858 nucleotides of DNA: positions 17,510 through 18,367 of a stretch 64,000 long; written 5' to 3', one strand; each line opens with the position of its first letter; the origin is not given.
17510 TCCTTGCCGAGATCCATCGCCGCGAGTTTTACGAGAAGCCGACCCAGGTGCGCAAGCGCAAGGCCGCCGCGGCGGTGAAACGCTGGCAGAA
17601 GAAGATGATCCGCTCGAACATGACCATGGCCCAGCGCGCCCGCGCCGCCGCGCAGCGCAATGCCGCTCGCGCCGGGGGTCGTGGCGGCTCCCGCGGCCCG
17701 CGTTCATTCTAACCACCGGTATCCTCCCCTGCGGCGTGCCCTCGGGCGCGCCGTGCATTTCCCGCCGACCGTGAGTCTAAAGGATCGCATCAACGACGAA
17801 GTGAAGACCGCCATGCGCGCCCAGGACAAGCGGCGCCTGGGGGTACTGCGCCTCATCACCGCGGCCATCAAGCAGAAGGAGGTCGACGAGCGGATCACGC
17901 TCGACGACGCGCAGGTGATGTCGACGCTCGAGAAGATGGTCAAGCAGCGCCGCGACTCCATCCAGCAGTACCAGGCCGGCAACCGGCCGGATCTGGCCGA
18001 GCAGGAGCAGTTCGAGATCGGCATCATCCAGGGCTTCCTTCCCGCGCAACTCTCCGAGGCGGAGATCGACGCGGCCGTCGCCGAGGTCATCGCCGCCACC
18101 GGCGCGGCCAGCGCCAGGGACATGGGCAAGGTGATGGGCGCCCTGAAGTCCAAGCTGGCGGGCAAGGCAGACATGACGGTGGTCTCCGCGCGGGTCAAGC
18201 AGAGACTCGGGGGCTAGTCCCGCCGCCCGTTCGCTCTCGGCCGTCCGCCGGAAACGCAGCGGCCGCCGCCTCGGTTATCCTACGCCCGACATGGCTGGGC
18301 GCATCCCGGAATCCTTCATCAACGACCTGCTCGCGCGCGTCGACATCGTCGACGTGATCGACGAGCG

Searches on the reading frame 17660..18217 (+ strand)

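Call 31: search_protein_families(library=pfam, proteins=[window:17660-18217:+], max_evalue=0.00001)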
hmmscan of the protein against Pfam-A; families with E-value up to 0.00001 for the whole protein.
window:17660-18217:+ (185 aa): 1 family
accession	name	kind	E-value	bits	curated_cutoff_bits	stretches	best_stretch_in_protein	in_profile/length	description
PF09424.15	YqeY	-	6e-56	188.9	27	1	41-183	1-143/143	Yqey-like protein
